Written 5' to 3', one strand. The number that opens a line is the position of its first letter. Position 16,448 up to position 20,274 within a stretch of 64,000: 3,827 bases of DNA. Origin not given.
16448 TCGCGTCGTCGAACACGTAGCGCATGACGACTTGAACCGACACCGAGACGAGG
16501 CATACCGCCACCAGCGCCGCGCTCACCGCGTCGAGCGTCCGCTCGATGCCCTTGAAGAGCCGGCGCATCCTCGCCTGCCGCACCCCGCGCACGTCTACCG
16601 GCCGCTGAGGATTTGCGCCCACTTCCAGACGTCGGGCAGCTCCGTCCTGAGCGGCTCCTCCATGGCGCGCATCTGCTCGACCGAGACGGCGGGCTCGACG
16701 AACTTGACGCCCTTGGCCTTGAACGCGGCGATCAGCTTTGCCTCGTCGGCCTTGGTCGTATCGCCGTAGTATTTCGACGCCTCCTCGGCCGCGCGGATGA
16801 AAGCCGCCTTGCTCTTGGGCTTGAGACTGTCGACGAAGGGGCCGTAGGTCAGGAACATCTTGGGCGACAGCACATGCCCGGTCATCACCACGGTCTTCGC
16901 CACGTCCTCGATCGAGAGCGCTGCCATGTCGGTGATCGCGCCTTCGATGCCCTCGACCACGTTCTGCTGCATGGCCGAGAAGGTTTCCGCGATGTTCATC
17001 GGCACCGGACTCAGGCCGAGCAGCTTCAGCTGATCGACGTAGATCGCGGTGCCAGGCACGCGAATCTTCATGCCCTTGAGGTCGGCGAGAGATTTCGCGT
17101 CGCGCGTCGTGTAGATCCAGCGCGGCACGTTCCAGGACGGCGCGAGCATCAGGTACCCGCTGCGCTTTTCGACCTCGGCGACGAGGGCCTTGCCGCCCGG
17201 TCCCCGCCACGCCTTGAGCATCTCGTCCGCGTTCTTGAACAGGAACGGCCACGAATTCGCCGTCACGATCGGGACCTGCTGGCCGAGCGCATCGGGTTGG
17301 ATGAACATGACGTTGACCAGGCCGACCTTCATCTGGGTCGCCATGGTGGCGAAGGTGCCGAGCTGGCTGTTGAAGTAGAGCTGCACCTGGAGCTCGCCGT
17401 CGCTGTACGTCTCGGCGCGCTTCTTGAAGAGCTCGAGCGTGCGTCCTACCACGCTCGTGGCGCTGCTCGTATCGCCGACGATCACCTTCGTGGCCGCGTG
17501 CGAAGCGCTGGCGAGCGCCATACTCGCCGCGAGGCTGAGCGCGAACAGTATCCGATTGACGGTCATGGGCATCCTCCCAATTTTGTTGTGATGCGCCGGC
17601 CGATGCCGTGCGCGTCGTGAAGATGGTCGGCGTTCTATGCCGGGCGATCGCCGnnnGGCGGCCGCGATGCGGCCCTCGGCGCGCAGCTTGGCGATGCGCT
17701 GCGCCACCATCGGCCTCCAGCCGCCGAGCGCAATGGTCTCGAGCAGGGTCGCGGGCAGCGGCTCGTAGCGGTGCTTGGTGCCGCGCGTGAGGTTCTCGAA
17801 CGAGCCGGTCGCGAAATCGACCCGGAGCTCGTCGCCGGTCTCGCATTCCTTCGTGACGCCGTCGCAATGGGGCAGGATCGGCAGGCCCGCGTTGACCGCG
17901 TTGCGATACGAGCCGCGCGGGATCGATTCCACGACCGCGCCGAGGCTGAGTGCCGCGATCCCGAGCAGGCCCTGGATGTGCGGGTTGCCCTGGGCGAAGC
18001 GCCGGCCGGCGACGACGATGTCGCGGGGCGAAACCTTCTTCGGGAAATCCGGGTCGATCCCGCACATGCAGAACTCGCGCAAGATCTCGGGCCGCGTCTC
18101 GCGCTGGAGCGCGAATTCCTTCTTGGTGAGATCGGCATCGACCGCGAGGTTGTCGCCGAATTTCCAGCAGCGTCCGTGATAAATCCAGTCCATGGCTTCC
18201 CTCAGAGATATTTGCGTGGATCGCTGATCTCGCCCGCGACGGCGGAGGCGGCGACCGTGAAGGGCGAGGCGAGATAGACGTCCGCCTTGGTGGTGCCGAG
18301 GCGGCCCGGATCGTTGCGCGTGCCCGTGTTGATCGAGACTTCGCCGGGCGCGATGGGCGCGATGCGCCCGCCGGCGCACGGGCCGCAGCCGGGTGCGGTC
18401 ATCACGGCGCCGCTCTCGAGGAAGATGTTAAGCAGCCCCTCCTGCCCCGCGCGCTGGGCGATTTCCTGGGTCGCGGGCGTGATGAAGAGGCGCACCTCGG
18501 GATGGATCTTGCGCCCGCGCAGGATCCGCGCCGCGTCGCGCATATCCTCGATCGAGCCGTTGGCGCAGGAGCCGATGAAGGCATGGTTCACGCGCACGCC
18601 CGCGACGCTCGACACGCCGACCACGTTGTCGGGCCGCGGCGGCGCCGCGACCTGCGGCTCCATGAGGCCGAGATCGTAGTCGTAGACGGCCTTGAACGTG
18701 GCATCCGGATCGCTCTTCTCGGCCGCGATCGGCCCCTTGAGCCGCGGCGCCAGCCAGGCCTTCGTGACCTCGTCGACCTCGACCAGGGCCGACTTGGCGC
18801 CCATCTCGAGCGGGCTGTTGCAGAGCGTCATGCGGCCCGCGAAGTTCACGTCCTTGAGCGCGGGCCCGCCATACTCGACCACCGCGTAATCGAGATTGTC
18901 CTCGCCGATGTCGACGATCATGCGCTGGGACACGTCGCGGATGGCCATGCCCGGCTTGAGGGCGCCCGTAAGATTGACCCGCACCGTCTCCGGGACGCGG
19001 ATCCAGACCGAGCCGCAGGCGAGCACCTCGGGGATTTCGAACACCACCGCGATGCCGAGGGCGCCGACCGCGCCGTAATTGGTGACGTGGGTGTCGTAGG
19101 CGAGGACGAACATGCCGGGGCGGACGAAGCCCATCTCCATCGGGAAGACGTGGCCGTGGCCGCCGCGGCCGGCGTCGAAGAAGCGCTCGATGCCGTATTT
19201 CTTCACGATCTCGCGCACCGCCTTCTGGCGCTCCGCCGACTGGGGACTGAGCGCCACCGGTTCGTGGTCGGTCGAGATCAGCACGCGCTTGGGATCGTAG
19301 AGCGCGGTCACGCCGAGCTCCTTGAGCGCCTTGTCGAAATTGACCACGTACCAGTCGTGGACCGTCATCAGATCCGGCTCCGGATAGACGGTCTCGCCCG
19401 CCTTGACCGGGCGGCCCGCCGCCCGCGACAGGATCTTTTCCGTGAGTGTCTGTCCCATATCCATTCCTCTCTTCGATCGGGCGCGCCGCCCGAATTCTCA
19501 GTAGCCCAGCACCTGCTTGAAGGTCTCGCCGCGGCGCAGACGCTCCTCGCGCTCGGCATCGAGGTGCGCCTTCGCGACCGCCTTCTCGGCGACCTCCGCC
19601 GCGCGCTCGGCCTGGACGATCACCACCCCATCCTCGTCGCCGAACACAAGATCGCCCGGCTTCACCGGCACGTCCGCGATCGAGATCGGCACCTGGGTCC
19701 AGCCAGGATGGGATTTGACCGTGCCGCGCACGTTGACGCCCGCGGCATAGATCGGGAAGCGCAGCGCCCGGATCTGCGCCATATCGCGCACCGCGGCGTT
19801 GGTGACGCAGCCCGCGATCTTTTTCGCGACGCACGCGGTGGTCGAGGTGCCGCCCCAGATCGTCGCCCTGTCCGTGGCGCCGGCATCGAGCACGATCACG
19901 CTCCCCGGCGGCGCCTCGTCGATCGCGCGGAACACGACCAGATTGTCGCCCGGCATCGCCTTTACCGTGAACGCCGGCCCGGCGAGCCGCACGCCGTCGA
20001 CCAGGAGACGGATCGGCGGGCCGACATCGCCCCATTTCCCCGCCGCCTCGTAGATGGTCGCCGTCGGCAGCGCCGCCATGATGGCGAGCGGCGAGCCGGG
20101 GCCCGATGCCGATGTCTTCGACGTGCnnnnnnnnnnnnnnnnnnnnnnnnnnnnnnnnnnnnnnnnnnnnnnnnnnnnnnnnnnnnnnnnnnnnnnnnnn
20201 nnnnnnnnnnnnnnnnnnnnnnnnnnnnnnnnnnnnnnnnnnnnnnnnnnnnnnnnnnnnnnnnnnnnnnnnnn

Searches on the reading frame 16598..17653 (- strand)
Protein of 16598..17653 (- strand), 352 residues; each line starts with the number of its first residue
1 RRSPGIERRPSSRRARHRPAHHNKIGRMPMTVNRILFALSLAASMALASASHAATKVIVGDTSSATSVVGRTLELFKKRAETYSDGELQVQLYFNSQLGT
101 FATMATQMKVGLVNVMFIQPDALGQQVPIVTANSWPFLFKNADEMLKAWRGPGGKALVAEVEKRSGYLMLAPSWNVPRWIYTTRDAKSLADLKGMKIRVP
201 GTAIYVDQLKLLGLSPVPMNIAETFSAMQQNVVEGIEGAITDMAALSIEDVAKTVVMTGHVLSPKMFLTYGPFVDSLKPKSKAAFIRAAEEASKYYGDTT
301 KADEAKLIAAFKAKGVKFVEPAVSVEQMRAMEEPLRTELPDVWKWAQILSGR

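Call 18: search_protein_families(library=pfam, max_evalue=0.01, proteins=[window:16598-17653:-])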
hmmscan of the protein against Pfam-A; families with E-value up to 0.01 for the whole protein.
window:16598-17653:- (352 aa): 1 family
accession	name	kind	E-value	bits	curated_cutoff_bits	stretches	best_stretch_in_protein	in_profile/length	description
PF03480.18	DctP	-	4.2e-51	174.4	23.4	1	60-332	2-276/286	Bacterial extracellular solute-binding protein, family 7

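Call 63: search_solved_structures(query=window:16598-17653:-, max_evalue=1e-20)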
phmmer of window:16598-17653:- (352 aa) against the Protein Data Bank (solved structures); distinct sequences matched with E-value up to 1e-20: 41.
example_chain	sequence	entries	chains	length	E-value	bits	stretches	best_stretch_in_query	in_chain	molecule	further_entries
4mnp_A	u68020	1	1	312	7.9e-35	123.7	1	62-331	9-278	N-acetylneuraminate-binding protein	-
2cex_A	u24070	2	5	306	2.2e-32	115.6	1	67-323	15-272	PROTEIN HI0146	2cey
2wyk_A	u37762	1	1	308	2.3e-32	115.6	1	67-323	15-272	SIALIC ACID-BINDING PERIPLASMIC PROTEIN SIAP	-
2v4c_A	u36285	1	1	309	2.3e-32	115.6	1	67-323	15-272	SIALIC ACID-BINDING PERIPLASMIC PROTEIN SIAP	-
2wx9_A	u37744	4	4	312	2.3e-32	115.6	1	67-323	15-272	SIALIC ACID-BINDING PERIPLASMIC PROTEIN SIAP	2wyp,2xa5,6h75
3b50_A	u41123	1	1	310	2.3e-32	115.6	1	67-323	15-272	Sialic acid-binding periplasmic protein siaP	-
2xwv_A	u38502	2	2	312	2.4e-32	115.5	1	67-323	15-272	SIALIC ACID-BINDING PERIPLASMIC PROTEIN SIAP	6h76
2xxk_A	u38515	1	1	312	3.3e-32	115.1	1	67-323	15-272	SIALIC ACID-BINDING PERIPLASMIC PROTEIN SIAP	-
2xwi_A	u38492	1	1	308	6.2e-32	114.2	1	67-323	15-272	SIALIC ACID-BINDING PERIPLASMIC PROTEIN SIAP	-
2xwo_A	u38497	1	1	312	1.2e-31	113.2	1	67-323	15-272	SIALIC ACID-BINDING PERIPLASMIC PROTEIN SIAP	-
8cp7_A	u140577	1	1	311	1.2e-31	113.2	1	71-323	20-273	Sialic acid-binding periplasmic protein SiaP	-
2xwk_A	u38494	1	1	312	1.7e-31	112.7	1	67-323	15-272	SIALIC ACID-BINDING PERIPLASMIC PROTEIN SIAP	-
9fve_A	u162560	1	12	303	6.1e-31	110.9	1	53-338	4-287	Sialic acid-binding periplasmic protein SiaP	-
9bhf_A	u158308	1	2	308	7.2e-31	110.7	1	67-323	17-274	DctP family TRAP transporter solute-binding subunit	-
9bh3_A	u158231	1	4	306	7.4e-31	110.6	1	67-323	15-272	DctP family TRAP transporter solute-binding subunit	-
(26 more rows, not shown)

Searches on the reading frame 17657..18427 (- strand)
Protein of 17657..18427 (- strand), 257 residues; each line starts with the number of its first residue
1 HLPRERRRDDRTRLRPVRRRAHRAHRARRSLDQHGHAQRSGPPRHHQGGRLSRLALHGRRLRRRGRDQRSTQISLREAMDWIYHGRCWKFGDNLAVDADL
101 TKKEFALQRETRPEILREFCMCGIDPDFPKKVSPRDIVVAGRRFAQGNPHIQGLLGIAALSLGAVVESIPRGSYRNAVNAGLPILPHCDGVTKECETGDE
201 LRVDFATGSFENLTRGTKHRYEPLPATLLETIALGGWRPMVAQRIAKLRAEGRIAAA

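Call 18: search_protein_families(library=pfam, max_evalue=0.01, proteins=[window:17657-18427:-])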
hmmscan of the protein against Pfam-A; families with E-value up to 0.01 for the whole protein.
window:17657-18427:- (257 aa): 0 families

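Call 52: search_protein_families(library=pfam, max_evalue=0.01, proteins=[window:17657-18379:-])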
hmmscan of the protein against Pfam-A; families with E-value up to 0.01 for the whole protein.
window:17657-18379:- (241 aa): 0 families

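Call 53: search_protein_families(library=ncbifam, max_evalue=0.00001, proteins=[window:17657-18379:-])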
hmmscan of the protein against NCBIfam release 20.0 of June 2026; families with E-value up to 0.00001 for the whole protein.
window:17657-18379:- (241 aa): 5 families
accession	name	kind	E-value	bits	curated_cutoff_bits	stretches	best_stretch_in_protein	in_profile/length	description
TIGR02087.1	LEUD_arch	subfamily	7.3e-26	90.8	108.95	1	69-220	1-149/157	LeuD/DmdB family oxidoreductase small subunit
TIGR02084.1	leud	equivalog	3.7e-23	81.9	245.85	1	69-225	1-154/156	3-isopropylmalate dehydratase small subunit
NF040625.1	HacB2_Meth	equivalog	8.4e-21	74.1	230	1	68-220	5-151/161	homoaconitase small subunit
NF040604.2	HacB_Meth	equivalog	2.6e-19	69.6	230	1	68-190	4-123/159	homoaconitase small subunit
NF010629.0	PRK14023.1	equivalog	6.9e-15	55.3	229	1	70-220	3-149/166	homoaconitate hydratase small subunit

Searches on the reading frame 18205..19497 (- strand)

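Call 18: search_protein_families(library=pfam, max_evalue=0.01, proteins=[window:18205-19497:-])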
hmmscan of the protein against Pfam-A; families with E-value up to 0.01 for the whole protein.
window:18205-19497:- (431 aa): 1 family
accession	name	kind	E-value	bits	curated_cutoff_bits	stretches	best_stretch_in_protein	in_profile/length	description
PF00330.25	Aconitase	-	3.2e-76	257.6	28.7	2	86-297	81-305/463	Aconitase family (aconitate hydratase)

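Call 53: search_protein_families(library=ncbifam, max_evalue=0.00001, proteins=[window:18205-19464:-])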
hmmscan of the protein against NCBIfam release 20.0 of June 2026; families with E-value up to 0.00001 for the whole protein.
window:18205-19464:- (420 aa): 19 families
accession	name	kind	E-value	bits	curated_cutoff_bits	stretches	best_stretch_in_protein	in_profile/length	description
NF001614.1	PRK00402.1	subfamily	1.9e-123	412.3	385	1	5-417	1-415/415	aconitase/3-isopropylmalate dehydratase large subunit family protein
TIGR01343.1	hacA_fam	subfamily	6.5e-123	410.3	385.7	1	6-417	1-412/412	homoaconitate hydratase family protein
TIGR02086.1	IPMI_arch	subfamily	1e-116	390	410.15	1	5-417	1-410/411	3-isopropylmalate dehydratase/homoaconitate hydratase family large subunit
TIGR02083.1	LEU2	equivalog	2.6e-102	342.9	610.65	1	6-418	2-418/419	3-isopropylmalate dehydratase large subunit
NF040615.1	HacA_Meth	equivalog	1.6e-101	340.1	550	1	6-415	2-417/419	homoaconitase large subunit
NF005558.0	PRK07229.1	equivalog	2.1e-74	251.3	612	1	3-418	1-414/647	aconitate hydratase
NF009116.0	PRK12466.1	subfamily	1.5e-72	244.7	531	2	61-286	59-305/472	3-isopropylmalate dehydratase large subunit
NF004016.0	PRK05478.1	subfamily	3.9e-64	216.9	510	2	70-286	74-303/468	3-isopropylmalate dehydratase large subunit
TIGR01342.1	acon_putative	hypoth_equivalog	1.6e-60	205.1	719.15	1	65-418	60-411/655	putative aconitate hydratase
TIGR00139.1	h_aconitase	equivalog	2.5e-54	184.8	529.9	2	4-245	1-247/709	homoaconitase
TIGR00170.1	leuC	equivalog_domain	2.2e-53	181.5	560.25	2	64-260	66-265/466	3-isopropylmalate dehydratase large subunit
NF006690.0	PRK09238.1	equivalog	7.8e-39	133.3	782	1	250-419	650-817/852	bifunctional aconitate hydratase 2/2-methylisocitrate dehydratase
TIGR00117.1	acnB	equivalog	7.9e-30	103.3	1287.2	1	250-419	649-815/844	bifunctional aconitate hydratase 2/2-methylisocitrate dehydratase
TIGR01340.1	aconitase_mito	equivalog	7.8e-28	97.2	825.35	1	86-413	120-472/745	aconitate hydratase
NF008503.0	PRK11413.1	equivalog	2e-22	78.9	641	2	290-408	350-468/753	hydratase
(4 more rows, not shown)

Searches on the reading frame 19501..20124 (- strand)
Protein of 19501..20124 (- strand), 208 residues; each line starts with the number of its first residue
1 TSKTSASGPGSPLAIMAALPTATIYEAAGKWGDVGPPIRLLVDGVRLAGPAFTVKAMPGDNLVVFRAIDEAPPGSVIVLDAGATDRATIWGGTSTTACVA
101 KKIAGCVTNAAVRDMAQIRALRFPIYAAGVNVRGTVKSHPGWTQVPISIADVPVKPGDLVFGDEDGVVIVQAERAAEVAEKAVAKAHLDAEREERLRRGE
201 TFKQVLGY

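Call 52: search_protein_families(library=pfam, max_evalue=0.01, proteins=[window:19501-20124:-])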
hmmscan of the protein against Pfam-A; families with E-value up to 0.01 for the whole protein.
window:19501-20124:- (208 aa): 1 family
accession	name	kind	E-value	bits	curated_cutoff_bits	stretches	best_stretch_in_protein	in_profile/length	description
PF03737.21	RraA-like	-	3.1e-40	138.3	24.5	1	21-169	1-152/152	Aldolase/RraA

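Call 53: search_protein_families(library=ncbifam, max_evalue=0.00001, proteins=[window:19501-20124:-])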
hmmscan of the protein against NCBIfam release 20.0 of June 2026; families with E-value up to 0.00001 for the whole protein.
window:19501-20124:- (208 aa): 10 families
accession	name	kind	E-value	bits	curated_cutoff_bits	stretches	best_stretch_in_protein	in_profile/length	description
NF004850.0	PRK06201.1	subfamily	1.3e-48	165.4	231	1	15-201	22-208/222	hypothetical protein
NF006731.0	PRK09262.1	equivalog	3.5e-41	141.2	179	1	16-200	24-208/229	4-carboxy-4-hydroxy-2-oxoadipate aldolase/oxaloacetate decarboxylase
TIGR02798.1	ligK_PcmE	equivalog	2e-37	129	304.5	1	16-200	18-202/222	4-carboxy-4-hydroxy-2-oxoadipate aldolase/oxaloacetate decarboxylase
NF005442.0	PRK07028.1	equivalog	1.8e-34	119.1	593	1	22-206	239-421/430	bifunctional hexulose-6-phosphate synthase/ribonuclease regulator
NF006093.0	PRK08245.1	subfamily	7.2e-27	94.3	208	1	65-203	79-218/240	hypothetical protein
NF006875.0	PRK09372.1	equivalog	3.2e-21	75.7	136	1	46-173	31-157/161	ribonuclease E activity regulator RraA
TIGR01935.1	NOT-MenG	subfamily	4.9e-17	62.2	123.8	1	46-169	27-149/150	RraA family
NF009399.0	PRK12764.1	equivalog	5.2e-16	58.7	444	1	66-201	339-475/501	fumarylacetoacetate hydrolase family protein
NF009134.0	PRK12487.1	equivalog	2.4e-15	56.6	196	1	49-171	34-155/161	putative 4-hydroxy-4-methyl-2-oxoglutarate aldolase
TIGR02998.1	RraA_entero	equivalog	1.6e-07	31.5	241.25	1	47-172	32-156/161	ribonuclease E activity regulator RraA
